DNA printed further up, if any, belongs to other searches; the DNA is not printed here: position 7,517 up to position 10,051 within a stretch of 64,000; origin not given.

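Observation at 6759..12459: Compact, unassigned glycyl-radical enzyme plus activase, bracketed by an AraC regulator and a PutP-type symporter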

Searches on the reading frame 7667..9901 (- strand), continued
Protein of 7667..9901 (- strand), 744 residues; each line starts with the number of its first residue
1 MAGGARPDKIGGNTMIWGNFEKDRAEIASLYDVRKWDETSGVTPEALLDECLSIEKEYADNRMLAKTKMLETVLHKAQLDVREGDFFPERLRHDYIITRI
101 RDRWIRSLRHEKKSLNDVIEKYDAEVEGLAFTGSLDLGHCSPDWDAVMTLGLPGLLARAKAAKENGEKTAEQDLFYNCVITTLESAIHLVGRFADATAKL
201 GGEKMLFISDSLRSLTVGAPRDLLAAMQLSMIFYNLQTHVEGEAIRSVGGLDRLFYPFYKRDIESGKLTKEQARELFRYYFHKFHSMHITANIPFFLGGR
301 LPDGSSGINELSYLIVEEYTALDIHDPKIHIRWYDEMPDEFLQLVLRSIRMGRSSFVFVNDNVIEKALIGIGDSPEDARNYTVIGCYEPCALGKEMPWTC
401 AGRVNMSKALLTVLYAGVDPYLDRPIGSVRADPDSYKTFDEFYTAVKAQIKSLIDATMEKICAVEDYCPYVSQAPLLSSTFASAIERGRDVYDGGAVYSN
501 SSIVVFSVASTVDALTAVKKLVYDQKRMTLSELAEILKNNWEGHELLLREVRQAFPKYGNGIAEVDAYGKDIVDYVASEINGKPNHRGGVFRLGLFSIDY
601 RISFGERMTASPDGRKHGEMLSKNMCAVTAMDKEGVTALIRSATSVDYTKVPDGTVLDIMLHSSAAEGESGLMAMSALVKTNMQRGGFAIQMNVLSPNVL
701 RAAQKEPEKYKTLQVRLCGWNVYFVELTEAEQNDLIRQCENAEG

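Call 38: search_solved_structures(query=L001:5403-6773:+, max_evalue=0.01)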
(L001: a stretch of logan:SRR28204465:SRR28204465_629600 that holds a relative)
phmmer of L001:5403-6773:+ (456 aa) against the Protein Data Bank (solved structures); distinct sequences matched with E-value up to 0.01: 4.
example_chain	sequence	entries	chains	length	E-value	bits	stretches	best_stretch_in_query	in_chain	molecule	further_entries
2w5n_A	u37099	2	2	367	0.0012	21.3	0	127-170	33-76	ALPHA-L-ARABINOFURANOSIDASE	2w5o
2ydp_A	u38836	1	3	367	0.0012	21.3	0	127-170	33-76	EXO-1,5-ALPHA-L-ARABINOFURANOBIOSIDASE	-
2ydt_A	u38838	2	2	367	0.0012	21.3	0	127-170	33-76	EXO-1,5-ALPHA-L-ARABINOFURANOBIOSIDASE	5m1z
3a71_A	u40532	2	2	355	0.003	20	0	125-169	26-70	Exo-arabinanase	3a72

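Call 48: predict_structure(alignment_id=A1)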
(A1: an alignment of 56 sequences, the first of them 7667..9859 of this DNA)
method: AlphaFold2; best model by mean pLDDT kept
length: 730 residues; sequences in the alignment: 56
mean_pLDDT: 94.6   pTM: 0.92
mean pLDDT of the five models: 94.6, 93.9, 93.7, 92.9, 92.2
residues with pLDDT >= 90: 646; 70-90: 80; 50-70: 2; < 50: 2
segments of 3 or more residues with pLDDT < 50: none
pLDDT, mean of each block of 10 residues (from residue 1): 92 92 96 98 95 98 96 95 95 89 93 95 90 98 98 95 99 99 96 98 98 98 94 94 98 97 96 88 93 96 94 93 97 93 96 97 94 92 94 97 96 96 98 98 97 92 98 95 96 96 98 98 97 94 95 98 98 96 89 96 93 85 95 96 91 93 97 95 93 93 85 90 72
secondary structure, 60 per line:
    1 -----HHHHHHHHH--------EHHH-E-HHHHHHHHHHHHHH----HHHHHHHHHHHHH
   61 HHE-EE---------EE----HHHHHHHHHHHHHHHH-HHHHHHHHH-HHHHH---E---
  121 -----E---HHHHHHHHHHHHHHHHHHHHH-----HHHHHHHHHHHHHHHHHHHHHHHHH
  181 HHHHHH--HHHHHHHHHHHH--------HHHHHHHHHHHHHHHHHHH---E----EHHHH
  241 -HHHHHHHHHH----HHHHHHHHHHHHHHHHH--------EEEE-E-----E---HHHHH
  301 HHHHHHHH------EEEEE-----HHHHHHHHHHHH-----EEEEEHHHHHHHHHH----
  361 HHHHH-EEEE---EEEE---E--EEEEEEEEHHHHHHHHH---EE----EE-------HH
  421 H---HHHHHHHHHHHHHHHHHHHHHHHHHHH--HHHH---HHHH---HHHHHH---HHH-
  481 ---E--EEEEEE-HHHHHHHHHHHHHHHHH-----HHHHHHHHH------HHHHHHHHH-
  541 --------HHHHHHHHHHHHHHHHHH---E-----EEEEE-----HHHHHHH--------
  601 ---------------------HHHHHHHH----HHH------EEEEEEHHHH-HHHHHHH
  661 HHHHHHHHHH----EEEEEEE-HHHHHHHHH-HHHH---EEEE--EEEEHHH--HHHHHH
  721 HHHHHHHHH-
elements in order (helices of 4 or more, strands of 3 or more residues): H6-14 H30-43 H48-62 H82-97 H99-107 H109-113 H130-150 H156-186 H189-200 H209-227 H237-240 H242-251 H256-272 E281-284 H296-308 E315-319 H325-336 E342-346 H347-356 H361-365 E367-370 E374-377 E384-391 H392-400 H425-451 H454-457 H461-464 H468-473 E487-492 H494-510 H516-524 H531-539 H549-566 E576-580 H586-592 H622-629 E643-648 H649-652 H654-670 E675-681 H683-691 H693-696 E700-703 E706-709 H715-729

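Call 52: fold_search(model_id=the predicted structure, library=pdb)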
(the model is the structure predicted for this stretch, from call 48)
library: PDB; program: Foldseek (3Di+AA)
matches with E <= 10: 273; with E <= 0.001: 64
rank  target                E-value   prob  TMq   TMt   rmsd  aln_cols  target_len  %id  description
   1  1r8w_A                4.6e-45  1.00  0.86  0.80   5.8       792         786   25  Native structure of the B12-independent glycerol dehydratase from clostridium butyricum (released 2004-06-01)
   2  6vxc_A                1.9e-42  1.00  0.87  0.81   5.3       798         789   24  Crystal structure of hydroxyproline dehydratase (HypD) from Clostridioides difficile (released 2020-04-08)
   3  8iof_C                2.3e-42  1.00  0.87  0.81   5.0       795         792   22  Crystal structure of N-methyl-Cis-4-hydroxy-D-proline dehydratase in Clostridium sp. FS41 (released 2024-03-27)
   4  9rco_A                3.5e-42  1.00  0.87  0.80   5.2       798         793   23  1,2-propanediol dehydratase with 0.1 % glycerol additive (released 2025-06-11)
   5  9rcp_B                3.6e-42  1.00  0.87  0.81   4.0       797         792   23  1,2-propanediol dehydratase with 0.1 % 1,3-propanediol additive (released 2025-06-11)
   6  5fau_A                4.5e-42  1.00  0.87  0.80   4.4       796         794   24  wild-type choline TMA lyase in complex with choline (released 2016-09-28)
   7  9rcq_A                4.8e-42  1.00  0.87  0.78   5.2       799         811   23  1,2-propanediol dehydratase with no ligand additives (released 2025-06-11)
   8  5fau_B                5.0e-42  1.00  0.85  0.78   5.6       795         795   24  wild-type choline TMA lyase in complex with choline (released 2016-09-28)
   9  5a0u_B                5.4e-42  1.00  0.88  0.81   4.4       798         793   23  Structure of CutC choline lyase choline bound form from Klebsiella pneumoniae. (released 2015-07-29)
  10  9ht9_A                6.2e-42  1.00  0.87  0.81   4.4       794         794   24  CutC in complex with inhibitor1 (released 2026-01-14)
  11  5fay_A                6.8e-42  1.00  0.85  0.78   6.6       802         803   24  Y208F mutant of choline TMA-lyase (released 2016-09-28)
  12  5i2g_B                8.9e-42  1.00  0.89  0.82   3.8       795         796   22  1,2-propanediol Dehydration in Roseburia inulinivorans; Structural Basis for Substrate and Enantiomer Selectivity (released 2016-06-01)
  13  6vue_A                9.7e-42  1.00  0.87  0.79   4.8       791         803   24  wild-type choline TMA lyase in complex with 1-methyl-1,2,3,6-tetrahydropyridin-3-ol (released 2020-11-04)
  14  9r0v_A                1.1e-41  1.00  0.85  0.78   6.2       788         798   25  CutC IN COMPLEX WITH Inhibitor (released 2026-02-11)
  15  5kdp_A                1.2e-41  1.00  0.87  0.79   4.6       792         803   23  E491A mutant of choline TMA-lyase (released 2016-09-28)
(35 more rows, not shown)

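Call 54: search_protein_families(library=pfam, proteins=[L022:4904-5872:+, L022:5905-6894:+, L022:6891-8021:+, L022:8062-9054:+, L022:9070-9984:+, L028:173-1807:+, L028:1811-2458:+, L028:4692-7421:+, L028:7491-9650:+, L035:15360-18140:+], max_evalue=0.0001)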
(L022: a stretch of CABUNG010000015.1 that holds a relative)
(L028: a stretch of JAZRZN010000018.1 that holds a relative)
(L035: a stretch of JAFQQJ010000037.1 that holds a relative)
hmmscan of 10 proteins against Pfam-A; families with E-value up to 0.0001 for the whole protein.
L022:4904-5872:+ (322 aa): 1 family
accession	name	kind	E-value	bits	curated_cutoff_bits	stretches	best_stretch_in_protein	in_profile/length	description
PF00528.27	BPD_transp_1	-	1.9e-15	57.5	26.4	1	114-315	2-182/184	Binding-protein-dependent transport system inner membrane component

L022:5905-6894:+ (329 aa): 3 families
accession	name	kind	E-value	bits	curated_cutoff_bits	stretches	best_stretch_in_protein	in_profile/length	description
PF22725.1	GFO_IDH_MocA_C3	-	3.8e-14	53.2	27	1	136-251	5-124/124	GFO/IDH/MocA C-terminal domain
PF02894.22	GFO_IDH_MocA_C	-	7.9e-10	39.3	22.9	1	137-307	2-190/218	Oxidoreductase family, C-terminal alpha/beta domain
PF01408.29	GFO_IDH_MocA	-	1.5e-06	29.3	24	1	21-124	19-120/120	Oxidoreductase family, NAD-binding Rossmann fold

L022:6891-8021:+ (376 aa): 4 families
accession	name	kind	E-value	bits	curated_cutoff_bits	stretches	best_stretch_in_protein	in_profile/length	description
PF00107.32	ADH_zinc_N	-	5.5e-25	88.2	31.8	1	192-310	2-116/129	Zinc-binding dehydrogenase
PF08240.17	ADH_N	-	3.9e-07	30.7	23.5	1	65-134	2-65/104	Alcohol dehydrogenase GroES-like domain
PF16912.11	Glu_dehyd_C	-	1.6e-06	28.2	34.9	1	182-292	32-141/211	Glucose dehydrogenase C-terminus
PF13602.12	ADH_zinc_N_2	-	8.3e-05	24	27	0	224-365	1-127/134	Zinc-binding dehydrogenase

L022:8062-9054:+ (330 aa): 3 families
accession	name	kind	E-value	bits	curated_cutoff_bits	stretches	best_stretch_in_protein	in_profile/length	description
PF00107.32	ADH_zinc_N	-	1e-17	64.7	31.8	1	150-276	1-124/129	Zinc-binding dehydrogenase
PF08240.17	ADH_N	-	2.3e-16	60.3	23.5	1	23-108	2-103/104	Alcohol dehydrogenase GroES-like domain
PF13602.12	ADH_zinc_N_2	-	3.1e-15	57.7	27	1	182-323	1-134/134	Zinc-binding dehydrogenase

L022:9070-9984:+ (304 aa): 1 family
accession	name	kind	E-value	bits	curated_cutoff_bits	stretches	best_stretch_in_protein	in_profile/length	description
PF04616.20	Glyco_hydro_43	-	6.5e-34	118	32.2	1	23-278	10-264/288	Glycosyl hydrolases family 43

L028:173-1807:+ (544 aa): 2 families
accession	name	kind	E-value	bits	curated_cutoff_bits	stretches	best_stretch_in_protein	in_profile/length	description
PF18088.7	Glyco_H_20C_C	-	1.2e-27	97.5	27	1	373-531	26-183/194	Glycoside Hydrolase 20C C-terminal domain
PF00728.28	Glyco_hydro_20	-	5.5e-13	49.4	22.3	1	21-204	5-225/348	Glycosyl hydrolase family 20, catalytic domain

L028:1811-2458:+ (215 aa): 1 family
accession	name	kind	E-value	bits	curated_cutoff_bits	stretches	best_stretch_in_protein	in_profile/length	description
PF00300.27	His_Phos_1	-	3.7e-26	92.4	21.7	1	3-200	1-177/194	Histidine phosphatase superfamily (branch 1)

L028:4692-7421:+ (909 aa): 12 families
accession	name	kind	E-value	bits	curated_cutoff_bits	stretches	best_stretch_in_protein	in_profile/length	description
PF13424.12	TPR_12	-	6.1e-54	180.6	30.1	6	534-592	8-68/77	Tetratricopeptide repeat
PF07719.23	TPR_2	-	5e-32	107.8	27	0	719-748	3-32/34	Tetratricopeptide repeat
PF13181.12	TPR_8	-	2.2e-30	102.6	25.7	0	625-655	3-33/34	Tetratricopeptide repeat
PF00515.34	TPR_1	-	3.4e-20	71.4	27.8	0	672-699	3-30/34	Tetratricopeptide repeat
PF13374.12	TPR_10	-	3.8e-15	55.8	27.5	0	720-750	5-35/42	Tetratricopeptide repeat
PF08238.18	Sel1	-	1.1e-13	51.5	30.7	0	309-338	5-34/36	Sel1 repeat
PF13676.11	TIR_2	-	7.9e-09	36.5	28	1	167-256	1-89/122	TIR domain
PF22890.2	TPR_EMC2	-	1.2e-06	29.2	27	0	816-889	57-137/145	EMC2 TPR-like repeat domain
PF23953.1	TPR_COPA_B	-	2.4e-06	27.8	33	0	484-537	76-131/181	COPA/B TPR domain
PF13428.12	TPR_14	-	9.1e-06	26.3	23.5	0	475-517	1-43/44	Tetratricopeptide repeat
PF14559.12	TPR_19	-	2.2e-05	25.2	25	0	494-556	3-59/68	Tetratricopeptide repeat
PF25063.1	ARM_TT21_C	-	4.1e-05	24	35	0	765-798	130-163/209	Tetratricopeptide repeat protein 21 C-terminal ARM domain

L028:7491-9650:+ (719 aa): 3 families
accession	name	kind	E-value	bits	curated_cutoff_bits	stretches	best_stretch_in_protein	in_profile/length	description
PF17389.8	Bac_rhamnosid6H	-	2.1e-24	86.9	24.5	1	316-629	4-332/339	Bacterial alpha-L-rhamnosidase 6 hairpin glycosidase domain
PF17390.7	Bac_rhamnosid_C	-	2.6e-11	43.6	22.1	1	638-711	1-75/78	Bacterial alpha-L-rhamnosidase C-terminal domain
PF05592.18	Bac_rhamnosid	-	4.5e-07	30.2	22.2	1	209-295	7-87/102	Bacterial alpha-L-rhamnosidase concanavalin-like domain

L035:15360-18140:+ (926 aa): 1 family
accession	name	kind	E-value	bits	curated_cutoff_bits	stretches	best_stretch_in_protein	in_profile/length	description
PF07833.16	Cu_amine_oxidN1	-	1.8e-06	28.3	24.2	0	850-899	49-98/108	Copper amine oxidase N-terminal domain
